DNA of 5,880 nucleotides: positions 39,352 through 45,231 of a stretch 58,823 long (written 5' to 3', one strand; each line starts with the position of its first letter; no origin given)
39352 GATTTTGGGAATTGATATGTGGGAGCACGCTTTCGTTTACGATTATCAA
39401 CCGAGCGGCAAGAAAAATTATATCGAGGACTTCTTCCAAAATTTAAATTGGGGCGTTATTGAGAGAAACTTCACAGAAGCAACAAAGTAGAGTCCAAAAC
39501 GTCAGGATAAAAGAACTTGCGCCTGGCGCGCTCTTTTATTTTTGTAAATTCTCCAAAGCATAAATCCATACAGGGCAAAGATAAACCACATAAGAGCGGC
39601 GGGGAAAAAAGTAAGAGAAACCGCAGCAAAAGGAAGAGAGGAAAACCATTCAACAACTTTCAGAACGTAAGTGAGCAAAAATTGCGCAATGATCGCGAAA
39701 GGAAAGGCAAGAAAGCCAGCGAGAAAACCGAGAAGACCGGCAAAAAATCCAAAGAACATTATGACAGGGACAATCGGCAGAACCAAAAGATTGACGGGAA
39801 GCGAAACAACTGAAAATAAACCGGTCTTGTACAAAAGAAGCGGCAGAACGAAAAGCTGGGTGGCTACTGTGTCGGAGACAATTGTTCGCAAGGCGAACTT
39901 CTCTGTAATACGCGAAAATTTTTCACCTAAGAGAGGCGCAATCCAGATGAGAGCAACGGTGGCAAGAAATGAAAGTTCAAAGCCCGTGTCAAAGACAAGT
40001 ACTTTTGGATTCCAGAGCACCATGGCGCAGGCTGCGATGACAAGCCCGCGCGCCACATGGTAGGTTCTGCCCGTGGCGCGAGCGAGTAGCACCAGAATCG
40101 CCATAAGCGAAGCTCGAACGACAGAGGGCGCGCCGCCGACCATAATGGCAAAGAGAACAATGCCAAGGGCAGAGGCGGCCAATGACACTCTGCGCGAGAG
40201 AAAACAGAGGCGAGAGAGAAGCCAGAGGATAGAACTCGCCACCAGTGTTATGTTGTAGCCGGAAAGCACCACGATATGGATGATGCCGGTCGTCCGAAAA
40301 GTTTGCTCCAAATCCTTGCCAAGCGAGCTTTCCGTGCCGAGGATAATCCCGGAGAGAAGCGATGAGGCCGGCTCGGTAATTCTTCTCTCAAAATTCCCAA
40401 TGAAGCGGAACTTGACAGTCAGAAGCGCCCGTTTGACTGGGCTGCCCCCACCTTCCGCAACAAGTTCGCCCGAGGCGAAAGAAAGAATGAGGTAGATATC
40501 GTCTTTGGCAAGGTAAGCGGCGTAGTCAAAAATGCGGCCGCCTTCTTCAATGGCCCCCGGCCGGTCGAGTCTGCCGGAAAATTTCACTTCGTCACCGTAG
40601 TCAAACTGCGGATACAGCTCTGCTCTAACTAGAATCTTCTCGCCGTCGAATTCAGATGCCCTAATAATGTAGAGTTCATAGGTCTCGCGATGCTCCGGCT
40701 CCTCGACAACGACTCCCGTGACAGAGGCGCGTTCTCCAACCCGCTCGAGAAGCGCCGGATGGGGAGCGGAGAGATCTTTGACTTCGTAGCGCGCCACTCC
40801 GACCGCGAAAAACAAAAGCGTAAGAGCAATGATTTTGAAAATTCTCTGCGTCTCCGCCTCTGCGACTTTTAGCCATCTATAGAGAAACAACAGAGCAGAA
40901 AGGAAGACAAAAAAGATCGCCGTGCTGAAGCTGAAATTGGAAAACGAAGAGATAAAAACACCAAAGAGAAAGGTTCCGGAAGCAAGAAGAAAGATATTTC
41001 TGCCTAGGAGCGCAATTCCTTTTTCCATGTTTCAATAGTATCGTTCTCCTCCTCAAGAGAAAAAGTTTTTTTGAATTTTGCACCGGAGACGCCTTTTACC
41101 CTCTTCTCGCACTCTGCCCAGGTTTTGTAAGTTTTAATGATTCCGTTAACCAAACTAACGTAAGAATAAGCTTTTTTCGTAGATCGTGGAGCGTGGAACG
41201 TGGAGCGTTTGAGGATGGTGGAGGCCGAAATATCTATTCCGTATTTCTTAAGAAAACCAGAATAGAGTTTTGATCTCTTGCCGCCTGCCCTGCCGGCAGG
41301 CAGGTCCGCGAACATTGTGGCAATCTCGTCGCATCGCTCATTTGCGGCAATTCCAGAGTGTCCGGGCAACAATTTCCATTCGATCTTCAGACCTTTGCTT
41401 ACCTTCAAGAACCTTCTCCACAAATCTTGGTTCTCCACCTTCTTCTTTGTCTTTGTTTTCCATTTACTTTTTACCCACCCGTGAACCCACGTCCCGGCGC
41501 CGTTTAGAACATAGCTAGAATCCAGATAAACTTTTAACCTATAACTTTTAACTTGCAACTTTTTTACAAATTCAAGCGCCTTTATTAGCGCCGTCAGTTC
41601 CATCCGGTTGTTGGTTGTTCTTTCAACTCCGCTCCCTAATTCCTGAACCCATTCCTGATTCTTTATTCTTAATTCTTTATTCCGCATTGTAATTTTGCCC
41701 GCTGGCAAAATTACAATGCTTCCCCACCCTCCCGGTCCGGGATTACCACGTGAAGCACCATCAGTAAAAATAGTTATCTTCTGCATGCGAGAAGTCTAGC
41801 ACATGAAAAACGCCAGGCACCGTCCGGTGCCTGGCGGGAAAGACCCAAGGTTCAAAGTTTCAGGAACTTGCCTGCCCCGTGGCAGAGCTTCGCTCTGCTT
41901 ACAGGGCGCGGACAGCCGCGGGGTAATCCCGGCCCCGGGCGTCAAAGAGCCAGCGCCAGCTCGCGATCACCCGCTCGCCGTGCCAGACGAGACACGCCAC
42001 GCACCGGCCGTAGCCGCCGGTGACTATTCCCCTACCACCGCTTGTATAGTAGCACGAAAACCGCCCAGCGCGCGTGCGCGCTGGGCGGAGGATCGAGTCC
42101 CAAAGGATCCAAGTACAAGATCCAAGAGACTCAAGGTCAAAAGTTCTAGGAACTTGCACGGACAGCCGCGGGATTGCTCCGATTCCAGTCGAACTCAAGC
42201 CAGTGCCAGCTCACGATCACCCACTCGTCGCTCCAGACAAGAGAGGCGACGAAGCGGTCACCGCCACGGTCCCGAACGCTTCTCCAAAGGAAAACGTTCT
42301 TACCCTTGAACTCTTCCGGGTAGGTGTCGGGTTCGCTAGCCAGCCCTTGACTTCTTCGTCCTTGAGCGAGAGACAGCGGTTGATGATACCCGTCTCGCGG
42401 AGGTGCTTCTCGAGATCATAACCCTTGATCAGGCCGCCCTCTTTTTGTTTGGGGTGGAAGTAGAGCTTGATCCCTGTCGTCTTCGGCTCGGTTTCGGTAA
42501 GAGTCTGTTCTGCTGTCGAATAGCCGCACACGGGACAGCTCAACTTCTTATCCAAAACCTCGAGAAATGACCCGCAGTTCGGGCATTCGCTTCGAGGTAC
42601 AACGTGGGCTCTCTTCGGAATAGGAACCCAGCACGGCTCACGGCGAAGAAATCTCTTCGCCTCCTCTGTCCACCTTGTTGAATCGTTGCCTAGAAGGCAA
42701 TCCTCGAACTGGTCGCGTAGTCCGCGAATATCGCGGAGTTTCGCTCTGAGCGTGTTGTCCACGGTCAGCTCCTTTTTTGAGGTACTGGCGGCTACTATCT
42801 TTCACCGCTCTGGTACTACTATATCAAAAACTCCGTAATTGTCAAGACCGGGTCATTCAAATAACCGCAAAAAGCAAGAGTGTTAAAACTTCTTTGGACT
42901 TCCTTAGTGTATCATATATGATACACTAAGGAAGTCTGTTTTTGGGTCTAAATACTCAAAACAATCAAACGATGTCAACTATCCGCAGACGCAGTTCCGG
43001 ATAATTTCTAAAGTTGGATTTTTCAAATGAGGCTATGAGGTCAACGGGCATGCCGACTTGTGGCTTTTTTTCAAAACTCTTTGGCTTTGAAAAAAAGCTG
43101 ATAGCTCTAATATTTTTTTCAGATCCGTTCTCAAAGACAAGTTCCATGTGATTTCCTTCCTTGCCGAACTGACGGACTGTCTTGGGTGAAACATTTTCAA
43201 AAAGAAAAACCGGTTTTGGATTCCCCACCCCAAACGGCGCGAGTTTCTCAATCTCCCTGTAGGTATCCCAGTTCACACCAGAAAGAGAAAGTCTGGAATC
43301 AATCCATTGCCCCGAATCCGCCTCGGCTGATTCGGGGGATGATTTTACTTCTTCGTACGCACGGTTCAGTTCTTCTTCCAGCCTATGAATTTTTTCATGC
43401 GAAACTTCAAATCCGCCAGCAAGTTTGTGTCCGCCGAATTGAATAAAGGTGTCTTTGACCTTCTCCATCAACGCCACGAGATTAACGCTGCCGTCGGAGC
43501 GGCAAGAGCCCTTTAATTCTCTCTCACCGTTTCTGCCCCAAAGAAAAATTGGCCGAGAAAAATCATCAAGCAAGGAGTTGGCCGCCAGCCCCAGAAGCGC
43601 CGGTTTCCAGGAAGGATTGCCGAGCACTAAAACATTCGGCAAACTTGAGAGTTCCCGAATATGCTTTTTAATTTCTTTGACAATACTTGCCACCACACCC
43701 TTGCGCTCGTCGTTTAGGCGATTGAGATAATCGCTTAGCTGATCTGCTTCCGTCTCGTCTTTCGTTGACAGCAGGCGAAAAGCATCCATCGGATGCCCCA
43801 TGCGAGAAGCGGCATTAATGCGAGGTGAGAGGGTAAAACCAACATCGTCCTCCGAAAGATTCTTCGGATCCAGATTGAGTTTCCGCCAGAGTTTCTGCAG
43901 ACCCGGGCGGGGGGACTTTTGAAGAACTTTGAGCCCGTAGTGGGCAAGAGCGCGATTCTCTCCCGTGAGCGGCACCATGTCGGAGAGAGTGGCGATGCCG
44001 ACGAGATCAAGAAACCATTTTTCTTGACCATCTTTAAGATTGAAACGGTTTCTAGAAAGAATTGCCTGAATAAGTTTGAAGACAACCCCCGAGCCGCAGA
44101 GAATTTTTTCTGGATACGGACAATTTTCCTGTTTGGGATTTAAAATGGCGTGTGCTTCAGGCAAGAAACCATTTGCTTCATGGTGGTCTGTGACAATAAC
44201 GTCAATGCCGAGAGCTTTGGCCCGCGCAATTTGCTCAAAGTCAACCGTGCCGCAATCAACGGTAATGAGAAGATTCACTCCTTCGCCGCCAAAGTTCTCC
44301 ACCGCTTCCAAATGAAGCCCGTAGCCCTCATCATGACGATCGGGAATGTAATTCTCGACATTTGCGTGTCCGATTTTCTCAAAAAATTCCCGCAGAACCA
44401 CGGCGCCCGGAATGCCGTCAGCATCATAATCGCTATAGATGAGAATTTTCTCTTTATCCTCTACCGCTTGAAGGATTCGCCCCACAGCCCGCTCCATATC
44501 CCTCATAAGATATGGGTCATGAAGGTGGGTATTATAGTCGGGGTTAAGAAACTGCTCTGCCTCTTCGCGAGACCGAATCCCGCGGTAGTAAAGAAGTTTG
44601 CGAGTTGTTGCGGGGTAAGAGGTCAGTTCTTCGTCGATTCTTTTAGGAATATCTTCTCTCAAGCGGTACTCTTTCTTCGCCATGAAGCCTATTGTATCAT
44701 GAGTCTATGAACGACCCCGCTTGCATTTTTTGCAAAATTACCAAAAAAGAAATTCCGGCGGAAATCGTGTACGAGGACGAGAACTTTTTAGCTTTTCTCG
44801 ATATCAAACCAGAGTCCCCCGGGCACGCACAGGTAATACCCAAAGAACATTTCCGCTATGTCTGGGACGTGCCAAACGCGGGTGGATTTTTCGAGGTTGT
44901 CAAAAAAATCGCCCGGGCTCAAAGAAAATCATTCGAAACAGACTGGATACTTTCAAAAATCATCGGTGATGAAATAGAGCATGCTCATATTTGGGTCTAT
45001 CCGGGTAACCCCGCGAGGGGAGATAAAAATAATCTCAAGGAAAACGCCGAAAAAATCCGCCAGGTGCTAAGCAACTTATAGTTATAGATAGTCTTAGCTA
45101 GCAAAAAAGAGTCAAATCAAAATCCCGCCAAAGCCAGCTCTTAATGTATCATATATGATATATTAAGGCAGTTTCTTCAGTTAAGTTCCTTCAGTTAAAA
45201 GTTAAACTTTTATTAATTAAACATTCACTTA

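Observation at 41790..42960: Frame-broken Zn-ribbon gene with its own promoter, plus a duplicated C-terminal remnant, between recJ and rnhA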

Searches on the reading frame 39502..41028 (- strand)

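Call 76: search_protein_families(library=pfam, max_evalue=0.01, proteins=[window:39502-41028:-])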
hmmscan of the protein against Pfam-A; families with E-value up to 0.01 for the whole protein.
window:39502-41028:- (508 aa): 2 families
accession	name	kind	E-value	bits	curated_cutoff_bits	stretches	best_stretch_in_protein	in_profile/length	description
PF03772.21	Competence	-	3.4e-52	177.9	23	1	228-493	1-266/270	Competence protein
PF13567.11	DUF4131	-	5.5e-16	59.1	31.6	1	33-189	4-164/165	Domain of unknown function (DUF4131)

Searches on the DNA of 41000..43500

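Call 6: search_rna_families(source=window, start=41000, end=43500, threshold=evalue, max_evalue=1)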
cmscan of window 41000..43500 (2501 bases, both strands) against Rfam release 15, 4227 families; matches with E-value up to 1: 2.
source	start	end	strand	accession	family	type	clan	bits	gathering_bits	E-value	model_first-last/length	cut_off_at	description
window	42885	42948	+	RF00103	mir-1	Gene; miRNA;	-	20.3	45.6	0.64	1-79/79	no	mir-1 microRNA precursor family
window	42896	42937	-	RF00637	mir-276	Gene; miRNA;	-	17.6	62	0.66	27-66/90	no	mir-276 microRNA precursor family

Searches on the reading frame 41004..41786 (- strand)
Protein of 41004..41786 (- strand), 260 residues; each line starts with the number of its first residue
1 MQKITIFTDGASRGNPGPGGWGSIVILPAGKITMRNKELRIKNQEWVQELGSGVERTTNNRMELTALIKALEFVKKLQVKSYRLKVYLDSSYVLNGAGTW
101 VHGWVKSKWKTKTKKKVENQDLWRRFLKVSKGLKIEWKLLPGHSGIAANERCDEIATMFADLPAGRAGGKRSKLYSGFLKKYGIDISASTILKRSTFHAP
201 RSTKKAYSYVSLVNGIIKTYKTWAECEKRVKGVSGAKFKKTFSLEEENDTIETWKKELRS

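Call 48: search_protein_families(library=pfam, max_evalue=0.01, proteins=[window:41004-41786:-])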
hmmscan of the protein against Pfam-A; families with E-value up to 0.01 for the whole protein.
window:41004-41786:- (260 aa): 2 families
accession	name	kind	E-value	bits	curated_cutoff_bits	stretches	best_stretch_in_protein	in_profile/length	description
PF00075.30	RNase_H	-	2.8e-35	122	25.8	1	2-157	2-137/141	RNase H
PF01693.22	Cauli_VI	-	1.5e-06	28.8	21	1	220-242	14-36/44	Ribonuclease H1 N-terminal domain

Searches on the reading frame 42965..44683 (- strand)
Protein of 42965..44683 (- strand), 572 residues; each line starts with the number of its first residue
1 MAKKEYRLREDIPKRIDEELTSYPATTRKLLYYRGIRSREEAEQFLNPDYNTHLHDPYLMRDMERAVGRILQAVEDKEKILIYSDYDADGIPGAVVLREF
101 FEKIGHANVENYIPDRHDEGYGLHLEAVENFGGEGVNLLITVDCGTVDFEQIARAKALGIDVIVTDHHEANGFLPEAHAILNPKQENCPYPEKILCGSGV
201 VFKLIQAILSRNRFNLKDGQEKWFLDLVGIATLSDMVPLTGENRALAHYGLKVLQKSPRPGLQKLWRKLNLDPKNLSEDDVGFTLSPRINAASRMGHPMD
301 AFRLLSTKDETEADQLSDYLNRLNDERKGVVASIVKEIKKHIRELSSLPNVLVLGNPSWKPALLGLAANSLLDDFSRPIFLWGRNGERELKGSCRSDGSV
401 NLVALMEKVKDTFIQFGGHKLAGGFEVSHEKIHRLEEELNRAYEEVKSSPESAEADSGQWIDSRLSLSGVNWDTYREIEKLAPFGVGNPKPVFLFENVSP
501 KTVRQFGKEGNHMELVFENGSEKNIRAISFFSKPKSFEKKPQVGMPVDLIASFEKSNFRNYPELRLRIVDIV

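Call 76: search_protein_families(library=pfam, max_evalue=0.01, proteins=[window:42965-44683:-])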
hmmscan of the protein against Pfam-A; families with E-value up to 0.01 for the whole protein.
window:42965-44683:- (572 aa): 3 families
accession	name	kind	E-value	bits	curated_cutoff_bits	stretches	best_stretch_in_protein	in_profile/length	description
PF01368.27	DHH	-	1.9e-26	93.2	28.1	1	79-230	1-123/125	DHH family, N-terminal domain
PF17768.7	RecJ_OB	-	5.4e-23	81.6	27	1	461-570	1-107/107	RecJ OB domain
PF02272.25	DHHA1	-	8e-11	42.7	25.9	1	350-443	3-100/102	DHHA1 domain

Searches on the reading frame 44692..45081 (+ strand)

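Call 76: search_protein_families(library=pfam, max_evalue=0.01, proteins=[window:44692-45081:+])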
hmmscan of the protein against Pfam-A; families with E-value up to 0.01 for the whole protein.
window:44692-45081:+ (129 aa): 2 families
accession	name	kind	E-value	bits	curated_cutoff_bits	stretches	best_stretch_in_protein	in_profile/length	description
PF01230.28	HIT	-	8.8e-15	55.6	21.5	1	18-105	1-95/98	HIT domain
PF11969.13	DcpS_C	-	2.3e-12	47.8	24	1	11-60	2-51/114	Scavenger mRNA decapping enzyme C-term binding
